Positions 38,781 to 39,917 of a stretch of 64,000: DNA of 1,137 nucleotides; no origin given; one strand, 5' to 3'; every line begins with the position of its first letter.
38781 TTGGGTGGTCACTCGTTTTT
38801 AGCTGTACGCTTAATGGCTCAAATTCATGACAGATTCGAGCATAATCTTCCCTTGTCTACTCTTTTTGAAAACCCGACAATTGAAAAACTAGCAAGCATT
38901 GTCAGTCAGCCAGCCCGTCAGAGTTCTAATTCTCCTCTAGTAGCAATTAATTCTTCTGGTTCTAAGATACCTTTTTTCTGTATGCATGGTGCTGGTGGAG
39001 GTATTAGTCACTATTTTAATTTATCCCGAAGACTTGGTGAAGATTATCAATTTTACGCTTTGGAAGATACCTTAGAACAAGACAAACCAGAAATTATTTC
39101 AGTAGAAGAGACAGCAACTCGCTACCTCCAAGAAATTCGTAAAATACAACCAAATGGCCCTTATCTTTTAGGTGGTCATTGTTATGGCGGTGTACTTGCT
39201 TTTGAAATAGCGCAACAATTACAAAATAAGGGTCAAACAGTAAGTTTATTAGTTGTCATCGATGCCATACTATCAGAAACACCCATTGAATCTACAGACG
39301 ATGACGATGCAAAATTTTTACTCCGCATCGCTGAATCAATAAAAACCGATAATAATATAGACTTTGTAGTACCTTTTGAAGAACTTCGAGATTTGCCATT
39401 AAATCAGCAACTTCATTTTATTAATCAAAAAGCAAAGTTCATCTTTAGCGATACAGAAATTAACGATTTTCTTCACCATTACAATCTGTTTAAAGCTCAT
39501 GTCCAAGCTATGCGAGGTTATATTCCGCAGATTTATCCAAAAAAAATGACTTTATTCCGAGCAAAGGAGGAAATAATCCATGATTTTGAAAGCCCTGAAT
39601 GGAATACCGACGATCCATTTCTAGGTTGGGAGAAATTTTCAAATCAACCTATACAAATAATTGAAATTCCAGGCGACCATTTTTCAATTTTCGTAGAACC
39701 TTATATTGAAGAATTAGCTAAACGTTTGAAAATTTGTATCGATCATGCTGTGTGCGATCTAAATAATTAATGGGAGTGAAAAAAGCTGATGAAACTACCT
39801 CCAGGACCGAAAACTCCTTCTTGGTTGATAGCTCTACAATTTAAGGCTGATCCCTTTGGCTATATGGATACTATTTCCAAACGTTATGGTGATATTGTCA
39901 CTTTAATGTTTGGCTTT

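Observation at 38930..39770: Thioesterase with a cysteine nucleophile (GHCYG)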

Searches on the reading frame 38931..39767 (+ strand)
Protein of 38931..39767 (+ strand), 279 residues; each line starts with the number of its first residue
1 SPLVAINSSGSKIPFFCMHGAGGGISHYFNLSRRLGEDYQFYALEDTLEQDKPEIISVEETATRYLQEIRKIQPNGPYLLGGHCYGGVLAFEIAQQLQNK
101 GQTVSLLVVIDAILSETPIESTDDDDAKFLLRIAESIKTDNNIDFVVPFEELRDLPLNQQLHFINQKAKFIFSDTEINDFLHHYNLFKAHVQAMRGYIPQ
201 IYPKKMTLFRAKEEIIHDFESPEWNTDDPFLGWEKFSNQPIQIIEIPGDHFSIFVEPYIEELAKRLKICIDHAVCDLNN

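Call 9: find_homologous_proteins(query=window:38931-39767:+, max_evalue=0.00001)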
Query window:38931-39767:+ (279 aa): 95 proteins with E <= 0.00001 among 1045 candidates.
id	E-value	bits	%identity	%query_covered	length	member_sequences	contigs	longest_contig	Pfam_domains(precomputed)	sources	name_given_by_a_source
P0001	1.1e-151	522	81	100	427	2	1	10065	PF00550.32,PF00975.27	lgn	-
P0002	1.6e-131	456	73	98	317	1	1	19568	PF00975.27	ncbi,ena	-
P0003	1.2e-129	450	81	85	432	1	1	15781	PF00501.35,PF00975.27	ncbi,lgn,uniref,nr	ncbi:hypothetical protein A6770_37120 [Nostoc minutum NIES-26]|uniref:Thioesterase domain-containing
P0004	2.4e-117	409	71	89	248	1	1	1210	PF12697.14,PF00975.27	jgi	jgi:thioesterase domain-containing protein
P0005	1.3e-111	391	71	84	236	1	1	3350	PF00975.27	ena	-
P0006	7.9e-109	381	62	97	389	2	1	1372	PF00550.32,PF00975.27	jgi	jgi:thioesterase domain-containing protein/acyl carrier protein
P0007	3.2e-89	317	56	95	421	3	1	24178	PF00550.32,PF00975.27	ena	-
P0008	1.8e-86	308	61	78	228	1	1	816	PF00975.27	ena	-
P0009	3.8e-79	284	75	61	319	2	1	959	PF00550.32,PF00975.27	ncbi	ncbi:MAG: thioesterase domain-containing protein, partial [Nostoc sp.]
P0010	1.5e-75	272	88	51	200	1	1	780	PF00550.32,PF00975.27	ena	-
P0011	2.1e-66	242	69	55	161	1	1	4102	-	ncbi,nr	ncbi:non-ribosomal peptide synthetase, partial [Nostoc cf. edaphicum LEGE 07299]|nr:non-ribosomal pe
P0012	1.9e-60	223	77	48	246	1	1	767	PF00550.32,PF00975.27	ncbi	ncbi:MAG: thioesterase domain-containing protein, partial [Nostoc sp.]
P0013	5.3e-51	192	64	55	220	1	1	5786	PF00067.28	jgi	jgi:Cytochrome P450/Phosphopantetheine attachment site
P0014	1.7e-43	167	37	97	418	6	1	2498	PF00550.32,PF12697.14,PF00975.27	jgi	jgi:thioesterase domain-containing protein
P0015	2.9e-43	166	37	98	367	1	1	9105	PF00550.32,PF00975.27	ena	-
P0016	1.1e-42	164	35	98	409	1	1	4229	PF00550.32,PF00975.27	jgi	jgi:thioesterase domain-containing protein/acyl carrier protein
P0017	4.5e-42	162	36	97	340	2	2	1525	PF00550.32,PF12697.14,PF00975.27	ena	-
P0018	3.8e-39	153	35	97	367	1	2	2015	PF00550.32,PF00975.27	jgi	jgi:thioesterase domain-containing protein/acyl carrier protein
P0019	5.7e-37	146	35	97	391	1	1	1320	PF00550.32,PF12697.14,PF00975.27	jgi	-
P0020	3.4e-36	143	34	100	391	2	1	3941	PF00550.32,PF12697.14,PF00561.27,PF00975.27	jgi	jgi:phthiocerol/phenolphthiocerol synthesis type-I polyketide synthase E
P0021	6.8e-36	142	35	98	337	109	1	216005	PF00550.32,PF12697.14,PF00975.27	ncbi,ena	-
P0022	1.6e-35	141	33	100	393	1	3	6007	PF00550.32,PF00975.27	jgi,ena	-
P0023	1.7e-35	141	33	99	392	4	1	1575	PF00550.32,PF00975.27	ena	-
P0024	4.5e-35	139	33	99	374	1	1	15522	PF00550.32,PF00561.27,PF00975.27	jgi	jgi:thioesterase domain-containing protein/acyl carrier protein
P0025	5.6e-35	139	33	99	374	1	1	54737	PF00550.32,PF00561.27,PF00975.27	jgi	jgi:thioesterase domain-containing protein/acyl carrier protein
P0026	5.8e-35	139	35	99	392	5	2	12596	PF00550.32,PF00975.27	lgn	-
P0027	6.4e-35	139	34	98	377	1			PF00550.32,PF00975.27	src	-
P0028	1.1e-34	138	33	100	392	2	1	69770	PF00550.32,PF00975.27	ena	-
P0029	1.2e-34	138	37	98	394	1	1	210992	PF00550.32,PF00975.27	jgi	jgi:phthiocerol/phenolphthiocerol synthesis type-I polyketide synthase E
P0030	1.4e-34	138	34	99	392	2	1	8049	PF00550.32,PF00975.27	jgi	jgi:phthiocerol/phenolphthiocerol synthesis type-I polyketide synthase E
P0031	1.4e-34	138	33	99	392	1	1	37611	PF00550.32,PF00975.27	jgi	-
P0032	1.4e-34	138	34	100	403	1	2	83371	PF00550.32,PF00975.27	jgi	jgi:phthiocerol/phenolphthiocerol synthesis type-I polyketide synthase E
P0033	1.4e-34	138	33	99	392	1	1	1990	PF00550.32,PF00975.27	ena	-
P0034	1.4e-34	138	35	99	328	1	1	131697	PF00975.27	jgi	jgi:thioesterase domain-containing protein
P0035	2.0e-34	137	33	100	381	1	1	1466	PF00550.32,PF00975.27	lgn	-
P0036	2.5e-34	137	35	99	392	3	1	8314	PF00550.32,PF00975.27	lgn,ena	-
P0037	5.0e-34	136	32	97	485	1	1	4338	PF00550.32,PF12697.14,PF13193.13,PF00975.27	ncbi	ncbi:MAG: alpha/beta fold hydrolase, partial [Archangium sp.]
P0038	5.2e-34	136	35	98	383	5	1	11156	PF00550.32,PF00561.27,PF00975.27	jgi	jgi:phthiocerol/phenolphthiocerol synthesis type-I polyketide synthase E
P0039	9.3e-34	135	33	99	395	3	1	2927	PF00550.32,PF00975.27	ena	-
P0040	9.3e-34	135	33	100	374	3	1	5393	PF00550.32,PF12697.14,PF00561.27,PF00975.27,PF12146.16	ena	-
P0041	2.4e-33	134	33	98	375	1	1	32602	PF00550.32,PF12697.14,PF00975.27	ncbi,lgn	ncbi:MAG TPA: thioesterase domain-containing protein [Candidatus Acidoferrales bacterium]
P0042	4.2e-33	133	33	99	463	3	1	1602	PF00550.32,PF12697.14,PF00975.27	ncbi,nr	ncbi:MAG TPA: thioesterase domain-containing protein, partial [Ktedonobacteraceae bacterium]|nr:thio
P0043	4.3e-33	133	32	98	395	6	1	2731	PF00550.32,PF00561.27,PF00975.27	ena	-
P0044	4.3e-33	133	31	98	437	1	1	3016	PF00550.32,PF12697.14,PF13193.13,PF00561.27,PF00975.27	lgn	-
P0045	4.6e-33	133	33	99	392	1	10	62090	PF00550.32,PF00975.27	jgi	jgi:phthiocerol/phenolphthiocerol synthesis type-I polyketide synthase E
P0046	5.7e-33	133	33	98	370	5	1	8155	PF00550.32,PF12697.14,PF00561.27,PF00975.27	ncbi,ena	-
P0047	6.8e-33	132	34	98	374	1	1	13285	PF00550.32,PF00975.27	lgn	-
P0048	9.7e-33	132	31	97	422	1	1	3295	PF00550.32,PF13193.13,PF00975.27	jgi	jgi:thioesterase domain-containing protein/acyl carrier protein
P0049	1.3e-32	131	31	99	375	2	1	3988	PF00550.32,PF00975.27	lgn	-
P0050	1.9e-32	131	31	99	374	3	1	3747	PF00550.32,PF00975.27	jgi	jgi:phthiocerol/phenolphthiocerol synthesis type-I polyketide synthase E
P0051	3.5e-32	130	31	98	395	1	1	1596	PF00550.32,PF00561.27,PF00975.27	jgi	jgi:thioesterase domain-containing protein/acyl carrier protein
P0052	4.3e-32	130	33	97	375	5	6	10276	PF00550.32,PF00975.27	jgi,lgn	jgi:phthiocerol/phenolphthiocerol synthesis type-I polyketide synthase E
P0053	9.0e-32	129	32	99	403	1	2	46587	PF00550.32,PF00975.27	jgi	jgi:phthiocerol/phenolphthiocerol synthesis type-I polyketide synthase E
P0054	1.0e-31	128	33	96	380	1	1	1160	PF00550.32,PF12697.14,PF00561.27,PF00975.27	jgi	jgi:thioesterase domain-containing protein/acyl carrier protein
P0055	1.2e-31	128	33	98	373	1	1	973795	PF00550.32,PF00975.27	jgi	jgi:thioesterase domain-containing protein/acyl carrier protein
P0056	1.4e-31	128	33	99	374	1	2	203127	PF00550.32,PF00561.27,PF00975.27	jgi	jgi:phthiocerol/phenolphthiocerol synthesis type-I polyketide synthase E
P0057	5.3e-31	126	34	98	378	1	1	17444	PF00550.32,PF00975.27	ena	-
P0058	3.1e-30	124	33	98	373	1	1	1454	PF00550.32,PF00561.27,PF00975.27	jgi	jgi:thioesterase domain-containing protein/acyl carrier protein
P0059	1.3e-29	122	33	97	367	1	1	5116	PF18563.7,PF00975.27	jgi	jgi:thioesterase domain-containing protein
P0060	4.6e-29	120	31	98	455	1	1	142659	PF00550.32,PF12697.14,PF00561.27,PF00975.27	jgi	jgi:thioesterase domain-containing protein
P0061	1.0e-28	119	32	98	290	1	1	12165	PF00975.27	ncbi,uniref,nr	ncbi:hypothetical protein IQ235_06720 [Oscillatoriales cyanobacterium LEGE 11467]|uniref:Thioesteras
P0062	6.6e-27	113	31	97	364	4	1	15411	PF18563.7,PF00975.27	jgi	jgi:thioesterase domain-containing protein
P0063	5.8e-26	110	47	48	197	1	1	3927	PF12697.14,PF00561.27,PF00975.27,PF12146.16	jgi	-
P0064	8.3e-26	109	30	90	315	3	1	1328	PF00975.27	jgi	jgi:thioesterase domain-containing protein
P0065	1.1e-25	109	33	96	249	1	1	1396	PF00975.27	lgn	-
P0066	1.5e-25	108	32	88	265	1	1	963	PF00975.27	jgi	jgi:thioesterase domain-containing protein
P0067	2.1e-25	108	31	98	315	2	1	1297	PF12697.14,PF00975.27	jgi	-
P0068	1.2e-24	105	31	97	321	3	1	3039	PF00975.27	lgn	-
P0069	1.2e-24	105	53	36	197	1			PF00550.32,PF00975.27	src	-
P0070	3.4e-24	104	28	97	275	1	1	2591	PF00975.27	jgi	jgi:thioesterase domain-containing protein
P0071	5.6e-24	103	30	97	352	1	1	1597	PF00975.27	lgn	-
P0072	1.6e-23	102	30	96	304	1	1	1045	PF00975.27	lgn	-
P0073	4.7e-23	100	30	96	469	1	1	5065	PF00550.32,PF12697.14,PF00975.27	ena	-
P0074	1.8e-22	98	46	40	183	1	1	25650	PF00975.27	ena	-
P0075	9.1e-22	96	44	40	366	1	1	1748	PF00975.27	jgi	jgi:hypothetical protein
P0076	4.3e-20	90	27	99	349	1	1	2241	PF00550.32,PF12697.14,PF00975.27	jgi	jgi:acetoacetyl-CoA synthetase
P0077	4.3e-20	90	28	97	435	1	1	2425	PF00550.32,PF00975.27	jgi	jgi:hypothetical protein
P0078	5.6e-20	90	28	96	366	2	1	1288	PF00550.32,PF12697.14,PF00975.27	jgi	jgi:acetoacetyl-CoA synthetase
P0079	5.8e-20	90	30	98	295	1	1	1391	PF00975.27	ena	-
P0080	7.5e-20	90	32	76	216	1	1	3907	PF00975.27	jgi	jgi:thioesterase domain-containing protein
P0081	3.7e-19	87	32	79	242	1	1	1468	PF00975.27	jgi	jgi:thioesterase domain-containing protein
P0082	1.7e-18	85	26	99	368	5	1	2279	PF00550.32,PF12697.14,PF00975.27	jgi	jgi:thioesterase domain-containing protein/aryl carrier-like protein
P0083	4.3e-18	84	28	76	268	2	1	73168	PF00975.27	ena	-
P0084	6.4e-18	83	29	89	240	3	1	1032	PF00975.27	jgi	-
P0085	1.4e-17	82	29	100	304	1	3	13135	PF00975.27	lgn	-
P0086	1.4e-17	82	28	97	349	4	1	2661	PF00550.32,PF12697.14,PF00975.27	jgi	jgi:acetoacetyl-CoA synthetase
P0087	2.5e-17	81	27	94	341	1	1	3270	PF00550.32,PF12697.14,PF00975.27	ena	-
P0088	1.1e-16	79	45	40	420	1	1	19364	PF00975.27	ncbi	-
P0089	2.4e-16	78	48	39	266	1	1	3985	PF12697.14,PF00975.27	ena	-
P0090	6.3e-16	77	31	89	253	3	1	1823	PF00975.27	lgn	-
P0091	3.3e-13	68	26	98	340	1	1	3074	PF00550.32,PF12697.14,PF00561.27,PF00975.27,PF12146.16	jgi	-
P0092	3.3e-13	68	26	98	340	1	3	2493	PF00550.32,PF12697.14,PF00561.27,PF00975.27,PF12146.16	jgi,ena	-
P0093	8.4e-13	66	26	98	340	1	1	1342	PF00550.32,PF12697.14,PF00561.27,PF00975.27,PF12146.16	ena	-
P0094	6.3e-9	54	25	94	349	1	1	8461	PF00550.32,PF12697.14,PF00975.27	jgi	jgi:thioesterase domain-containing protein/acyl carrier protein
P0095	6.8e-9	54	25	94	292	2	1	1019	PF12697.14,PF00975.27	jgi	jgi:thioesterase domain-containing protein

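Call 10: search_solved_structures(query=window:38931-39767:+, max_evalue=0.01, show_alignments=3)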
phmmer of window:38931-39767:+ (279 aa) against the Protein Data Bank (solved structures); distinct sequences matched with E-value up to 0.01: 43.
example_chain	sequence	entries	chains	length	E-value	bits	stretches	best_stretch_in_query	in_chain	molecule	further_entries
4zxh_A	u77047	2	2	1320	2.1e-30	109.3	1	12-259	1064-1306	ABBFA_003403 | Tyrocidine synthetase 3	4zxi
5v3z_A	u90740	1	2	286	3.5e-19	72.5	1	8-269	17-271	Polyketide synthase Pks13 (Termination polyketide synthase)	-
5v3w_A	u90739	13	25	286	5e-19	72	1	8-269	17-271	Polyketide synthase Pks13 (Termination polyketide synthase) | Polyketide synthase Pks13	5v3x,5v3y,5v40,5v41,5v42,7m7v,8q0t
8tqv_A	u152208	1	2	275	5e-19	72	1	8-267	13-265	Polyketide synthase Pks13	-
7vjt_A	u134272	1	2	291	5.3e-19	71.9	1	8-269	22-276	Polyketide synthase Pks13 (Termination polyketide synthase)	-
9f48_A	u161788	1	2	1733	2.4e-17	66.5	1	8-268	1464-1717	Polyketide synthase Pks13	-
8cuy_A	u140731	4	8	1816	3.2e-16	62.8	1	10-267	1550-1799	Polyketide synthase PKS13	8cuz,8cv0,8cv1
7uk4_A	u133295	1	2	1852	3.3e-16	62.8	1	10-267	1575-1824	Polyketide synthase PKS13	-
7dxo_A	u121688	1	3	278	5.2e-16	62.1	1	3-127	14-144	Non-ribosomal peptide synthetase 4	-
7crn_A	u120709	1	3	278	7.1e-16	61.7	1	3-127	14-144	Non-ribosomal peptide synthetase 4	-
9f7b_A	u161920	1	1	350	1.5e-13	54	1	6-132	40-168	3-hydroxyacyl-[acyl-carrier-protein] dehydratase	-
6ojc_A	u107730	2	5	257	2.9e-12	49.8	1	19-113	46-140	NocB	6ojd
2cb9_A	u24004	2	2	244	2.1e-11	47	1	31-131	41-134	FENGYCIN SYNTHETASE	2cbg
6ecd_A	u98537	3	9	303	5.4e-11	45.7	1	3-266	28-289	Vlm2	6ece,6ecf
6ecb_A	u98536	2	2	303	7.4e-11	45.2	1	3-266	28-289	Vlm2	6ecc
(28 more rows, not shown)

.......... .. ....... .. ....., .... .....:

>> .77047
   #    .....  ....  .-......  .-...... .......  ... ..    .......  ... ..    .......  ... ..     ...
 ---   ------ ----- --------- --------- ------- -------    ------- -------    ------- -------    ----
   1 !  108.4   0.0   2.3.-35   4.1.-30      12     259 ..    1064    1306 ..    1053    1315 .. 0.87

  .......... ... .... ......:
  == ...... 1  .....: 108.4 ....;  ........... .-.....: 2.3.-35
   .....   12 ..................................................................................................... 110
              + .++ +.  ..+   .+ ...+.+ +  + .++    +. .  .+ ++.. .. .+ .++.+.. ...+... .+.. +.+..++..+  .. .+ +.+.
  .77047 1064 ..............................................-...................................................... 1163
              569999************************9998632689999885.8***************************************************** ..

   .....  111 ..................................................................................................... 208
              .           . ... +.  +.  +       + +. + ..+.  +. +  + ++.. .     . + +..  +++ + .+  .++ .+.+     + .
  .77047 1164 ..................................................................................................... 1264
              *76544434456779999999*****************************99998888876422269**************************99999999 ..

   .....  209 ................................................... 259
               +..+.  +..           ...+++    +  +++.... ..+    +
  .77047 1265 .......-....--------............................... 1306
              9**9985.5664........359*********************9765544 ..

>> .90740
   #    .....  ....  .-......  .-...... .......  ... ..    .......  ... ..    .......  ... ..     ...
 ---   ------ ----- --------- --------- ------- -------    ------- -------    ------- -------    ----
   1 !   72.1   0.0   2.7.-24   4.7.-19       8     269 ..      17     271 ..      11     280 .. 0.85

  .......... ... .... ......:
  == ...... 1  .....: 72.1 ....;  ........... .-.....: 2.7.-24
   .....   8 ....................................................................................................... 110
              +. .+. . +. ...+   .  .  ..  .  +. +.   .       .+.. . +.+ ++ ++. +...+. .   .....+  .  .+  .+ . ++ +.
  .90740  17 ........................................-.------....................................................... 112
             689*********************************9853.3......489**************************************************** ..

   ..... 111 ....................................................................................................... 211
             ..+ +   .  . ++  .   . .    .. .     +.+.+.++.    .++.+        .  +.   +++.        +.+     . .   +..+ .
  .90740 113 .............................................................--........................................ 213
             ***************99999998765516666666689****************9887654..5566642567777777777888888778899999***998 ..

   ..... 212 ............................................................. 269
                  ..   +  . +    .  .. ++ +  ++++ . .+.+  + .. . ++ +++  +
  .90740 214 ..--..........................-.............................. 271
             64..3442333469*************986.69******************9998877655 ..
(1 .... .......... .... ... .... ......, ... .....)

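Call 24: search_protein_representatives(protein=window:38931-39767:+)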
Query: 279 residues. Proteins with E-value up to 0.001 (for the whole library): 37293; up to 1e-10: 21441; up to 1e-30: 1470. The best 150 are listed.
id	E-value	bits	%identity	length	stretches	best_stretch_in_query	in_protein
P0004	7.5e-118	409.4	71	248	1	31-275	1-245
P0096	3.2e-90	318.7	55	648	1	1-267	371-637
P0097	8.2e-76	271.5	34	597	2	5-277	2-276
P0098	1.1e-73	264.5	43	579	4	2-112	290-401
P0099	8.5e-71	255.0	36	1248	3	2-272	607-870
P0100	4.0e-69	249.5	36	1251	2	1-275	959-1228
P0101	5.0e-69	249.2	48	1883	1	1-274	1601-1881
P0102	2.2e-68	247.1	34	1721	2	2-274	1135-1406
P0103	4.8e-63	229.6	39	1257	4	2-112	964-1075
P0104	1.6e-61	224.6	38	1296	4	2-114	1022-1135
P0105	1.9e-61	224.4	37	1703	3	3-277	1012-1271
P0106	1.3e-58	215.0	37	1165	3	2-276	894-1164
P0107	6.8e-58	212.7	38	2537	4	3-113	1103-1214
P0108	3.7e-56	207.0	37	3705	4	2-112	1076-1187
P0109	9.9e-56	205.6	33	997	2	3-274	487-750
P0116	8.9e-53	195.9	33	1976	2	4-276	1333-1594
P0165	3.4e-44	167.7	39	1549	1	1-273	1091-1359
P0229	2.6e-41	158.3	39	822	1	3-273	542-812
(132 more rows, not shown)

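Call 25: search_protein_families(library=ncbifam, proteins=[window:38931-39767:+], max_evalue=0.00001)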
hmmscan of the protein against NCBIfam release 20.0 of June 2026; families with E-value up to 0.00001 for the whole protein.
window:38931-39767:+ (279 aa): 2 families
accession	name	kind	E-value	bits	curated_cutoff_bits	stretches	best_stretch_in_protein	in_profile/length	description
NF040607.1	mycolic_Pks13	equivalog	8e-34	116.3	2100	1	8-270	1419-1675/1680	polyketide synthase Pks13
NF007605.2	PRK10252.1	equivalog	3.9e-10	37.9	2400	1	14-117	1067-1171/1292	enterobactin non-ribosomal peptide synthetase EntF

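Call 30: find_encoding_contigs(protein=P0007, flank=10000, max_places=3)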
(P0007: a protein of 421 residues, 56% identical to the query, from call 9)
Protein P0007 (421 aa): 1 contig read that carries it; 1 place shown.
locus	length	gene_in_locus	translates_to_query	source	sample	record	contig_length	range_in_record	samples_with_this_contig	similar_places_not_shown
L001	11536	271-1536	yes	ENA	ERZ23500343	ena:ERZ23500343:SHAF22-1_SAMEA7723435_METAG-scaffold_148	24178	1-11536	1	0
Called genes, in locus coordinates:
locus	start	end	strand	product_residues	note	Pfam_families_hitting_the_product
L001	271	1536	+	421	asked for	PF00550:PP-binding, PF00975:Thioesterase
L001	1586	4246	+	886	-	PF11741:AMIN, PF07715:Plug, PF00593:TonB_dep_Rec_b-barrel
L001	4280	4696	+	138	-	-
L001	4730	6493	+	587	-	PF00664:ABC_membrane, PF02463:SMC_N (faint), PF00004:AAA (faint), PF00005:ABC_tran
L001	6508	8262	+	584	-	PF00664:ABC_membrane, PF00005:ABC_tran, PF02463:SMC_N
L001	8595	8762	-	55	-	-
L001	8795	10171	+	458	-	PF00067:p450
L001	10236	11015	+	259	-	PF00975:Thioesterase, PF12697:Abhydrolase_6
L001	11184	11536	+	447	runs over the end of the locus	-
